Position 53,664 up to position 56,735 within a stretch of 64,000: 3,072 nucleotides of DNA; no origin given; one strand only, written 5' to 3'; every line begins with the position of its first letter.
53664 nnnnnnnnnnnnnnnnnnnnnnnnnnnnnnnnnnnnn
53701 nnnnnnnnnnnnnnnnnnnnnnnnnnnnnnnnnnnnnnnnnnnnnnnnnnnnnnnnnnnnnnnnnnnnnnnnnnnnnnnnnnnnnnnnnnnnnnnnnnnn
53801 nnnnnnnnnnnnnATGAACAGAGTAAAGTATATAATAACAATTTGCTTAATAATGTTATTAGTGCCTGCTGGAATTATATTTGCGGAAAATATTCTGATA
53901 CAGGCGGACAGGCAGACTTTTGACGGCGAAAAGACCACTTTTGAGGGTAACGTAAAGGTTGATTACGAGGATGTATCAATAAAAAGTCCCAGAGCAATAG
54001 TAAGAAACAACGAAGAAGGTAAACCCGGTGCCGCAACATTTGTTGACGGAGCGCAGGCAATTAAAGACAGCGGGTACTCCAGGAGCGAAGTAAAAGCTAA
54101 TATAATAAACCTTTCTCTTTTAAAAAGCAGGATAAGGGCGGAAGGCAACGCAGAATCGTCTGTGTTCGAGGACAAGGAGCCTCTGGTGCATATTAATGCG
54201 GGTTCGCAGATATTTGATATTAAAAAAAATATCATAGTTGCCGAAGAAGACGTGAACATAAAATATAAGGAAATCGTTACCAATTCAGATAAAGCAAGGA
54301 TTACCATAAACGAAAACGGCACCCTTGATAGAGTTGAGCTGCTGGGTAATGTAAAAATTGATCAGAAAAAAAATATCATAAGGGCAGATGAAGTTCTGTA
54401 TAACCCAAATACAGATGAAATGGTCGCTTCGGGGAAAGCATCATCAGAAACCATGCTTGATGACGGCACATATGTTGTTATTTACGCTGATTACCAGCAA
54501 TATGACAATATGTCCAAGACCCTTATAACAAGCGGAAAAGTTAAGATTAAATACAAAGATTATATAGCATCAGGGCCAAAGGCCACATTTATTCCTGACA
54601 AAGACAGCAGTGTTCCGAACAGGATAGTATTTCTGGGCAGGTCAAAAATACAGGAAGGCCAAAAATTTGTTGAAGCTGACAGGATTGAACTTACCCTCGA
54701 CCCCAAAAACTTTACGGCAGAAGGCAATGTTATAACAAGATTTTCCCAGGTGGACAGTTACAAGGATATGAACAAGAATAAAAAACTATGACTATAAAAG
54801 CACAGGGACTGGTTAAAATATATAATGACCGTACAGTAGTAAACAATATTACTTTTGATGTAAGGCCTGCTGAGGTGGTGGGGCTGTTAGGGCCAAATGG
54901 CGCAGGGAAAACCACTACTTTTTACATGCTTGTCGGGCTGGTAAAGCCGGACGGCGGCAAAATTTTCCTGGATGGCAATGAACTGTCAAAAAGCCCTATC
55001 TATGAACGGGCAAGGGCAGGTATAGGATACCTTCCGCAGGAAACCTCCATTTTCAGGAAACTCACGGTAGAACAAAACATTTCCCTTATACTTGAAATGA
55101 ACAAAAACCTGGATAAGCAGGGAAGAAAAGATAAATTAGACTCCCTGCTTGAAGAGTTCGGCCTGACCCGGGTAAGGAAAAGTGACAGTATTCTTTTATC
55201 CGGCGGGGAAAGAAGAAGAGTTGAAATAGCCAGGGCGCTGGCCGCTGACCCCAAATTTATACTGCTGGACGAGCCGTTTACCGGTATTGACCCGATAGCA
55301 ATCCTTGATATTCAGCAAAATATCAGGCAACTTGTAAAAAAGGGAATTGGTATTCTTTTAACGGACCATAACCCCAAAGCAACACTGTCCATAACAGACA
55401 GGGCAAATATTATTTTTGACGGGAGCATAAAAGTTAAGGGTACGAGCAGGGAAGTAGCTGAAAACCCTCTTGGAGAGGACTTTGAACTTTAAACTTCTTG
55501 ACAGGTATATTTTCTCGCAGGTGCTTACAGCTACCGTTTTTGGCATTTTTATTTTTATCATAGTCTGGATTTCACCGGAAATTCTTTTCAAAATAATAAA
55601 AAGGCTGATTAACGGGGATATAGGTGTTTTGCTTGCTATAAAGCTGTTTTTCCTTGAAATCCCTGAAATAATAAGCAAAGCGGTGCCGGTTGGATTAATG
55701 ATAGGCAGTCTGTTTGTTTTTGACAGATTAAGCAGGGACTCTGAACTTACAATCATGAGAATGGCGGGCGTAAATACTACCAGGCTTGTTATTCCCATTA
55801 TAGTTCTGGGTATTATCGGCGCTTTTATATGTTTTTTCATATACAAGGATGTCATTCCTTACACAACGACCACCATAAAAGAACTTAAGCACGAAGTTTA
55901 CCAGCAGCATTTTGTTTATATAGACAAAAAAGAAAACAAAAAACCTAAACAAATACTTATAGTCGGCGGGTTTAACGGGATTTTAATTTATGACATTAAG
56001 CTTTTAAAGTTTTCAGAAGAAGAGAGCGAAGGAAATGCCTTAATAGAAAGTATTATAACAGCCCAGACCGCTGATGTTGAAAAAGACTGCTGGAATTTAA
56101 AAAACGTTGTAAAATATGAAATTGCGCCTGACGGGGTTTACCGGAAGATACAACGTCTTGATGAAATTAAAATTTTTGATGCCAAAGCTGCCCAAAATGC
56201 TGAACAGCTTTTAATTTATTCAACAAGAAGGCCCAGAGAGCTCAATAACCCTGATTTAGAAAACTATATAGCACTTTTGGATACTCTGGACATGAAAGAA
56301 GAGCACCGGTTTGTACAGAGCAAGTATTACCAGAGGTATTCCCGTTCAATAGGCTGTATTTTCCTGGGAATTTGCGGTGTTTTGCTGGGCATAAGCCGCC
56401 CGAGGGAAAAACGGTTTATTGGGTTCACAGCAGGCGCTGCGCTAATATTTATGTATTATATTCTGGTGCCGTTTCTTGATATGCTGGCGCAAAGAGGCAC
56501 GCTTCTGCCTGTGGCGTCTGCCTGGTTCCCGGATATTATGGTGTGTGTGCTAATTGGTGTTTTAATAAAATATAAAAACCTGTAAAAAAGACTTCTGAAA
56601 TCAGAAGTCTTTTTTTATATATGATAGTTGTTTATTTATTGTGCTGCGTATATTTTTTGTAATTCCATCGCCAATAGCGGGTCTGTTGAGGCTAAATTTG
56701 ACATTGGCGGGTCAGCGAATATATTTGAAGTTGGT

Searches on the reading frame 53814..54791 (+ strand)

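Call 3: search_protein_families(library=pfam, proteins=[window:53814-54791:+], max_evalue=1)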
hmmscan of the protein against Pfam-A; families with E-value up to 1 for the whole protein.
window:53814-54791:+ (325 aa): 3 families
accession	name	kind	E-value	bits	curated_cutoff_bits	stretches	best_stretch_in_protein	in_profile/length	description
PF03968.19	LptD_N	-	6.9e-13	49.3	20.4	3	29-113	2-91/113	LptA/(LptD N-terminal domain) LPS transport protein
PF13100.11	OstA_2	-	0.0031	17.6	21.2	1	154-248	5-93/158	OstA-like protein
PF14660.12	DUF4458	-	0.013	16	22.4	1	151-241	8-100/114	Domain of unknown function (DUF4458)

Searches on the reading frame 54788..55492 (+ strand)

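Call 32: search_protein_families(library=pfam, proteins=[window:54788-55492:+], max_evalue=0.01)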
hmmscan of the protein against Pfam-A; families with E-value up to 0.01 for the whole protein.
window:54788-55492:+ (234 aa): 4 families
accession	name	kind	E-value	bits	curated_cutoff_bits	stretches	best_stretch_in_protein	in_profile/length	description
PF00005.33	ABC_tran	-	3e-36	125.5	25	1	18-164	1-136/137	ABC transporter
PF13304.12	AAA_21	-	2.9e-06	28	27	0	148-196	249-300/304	AAA domain, putative AbiEii toxin, Type IV TA system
PF19993.5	DO-GTPase2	-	0.0068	16.5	27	0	29-52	1-24/226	Double-GTPase 2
PF02463.25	SMC_N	-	0.0096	15.8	40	0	85-170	96-167/220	RecF/RecN/SMC N terminal domain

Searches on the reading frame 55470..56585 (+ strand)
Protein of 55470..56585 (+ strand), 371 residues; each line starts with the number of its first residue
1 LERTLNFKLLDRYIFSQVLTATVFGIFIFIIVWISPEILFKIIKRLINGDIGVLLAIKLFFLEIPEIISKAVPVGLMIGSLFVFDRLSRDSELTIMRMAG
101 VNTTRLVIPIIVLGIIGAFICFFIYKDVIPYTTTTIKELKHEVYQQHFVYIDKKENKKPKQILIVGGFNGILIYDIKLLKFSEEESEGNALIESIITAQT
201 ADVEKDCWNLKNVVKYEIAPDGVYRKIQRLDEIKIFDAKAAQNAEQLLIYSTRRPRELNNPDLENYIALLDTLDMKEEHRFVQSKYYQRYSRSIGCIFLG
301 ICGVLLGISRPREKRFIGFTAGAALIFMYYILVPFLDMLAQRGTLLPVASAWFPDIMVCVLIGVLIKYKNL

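Call 32: search_protein_families(library=pfam, proteins=[window:55470-56585:+], max_evalue=0.01)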
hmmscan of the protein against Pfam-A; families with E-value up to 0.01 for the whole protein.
window:55470-56585:+ (371 aa): 1 family
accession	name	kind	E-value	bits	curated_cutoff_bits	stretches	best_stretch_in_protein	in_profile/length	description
PF03739.19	LptF_LptG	-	2.5e-58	198.3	27.9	1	12-366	1-351/353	Lipopolysaccharide export system permease LptF/LptG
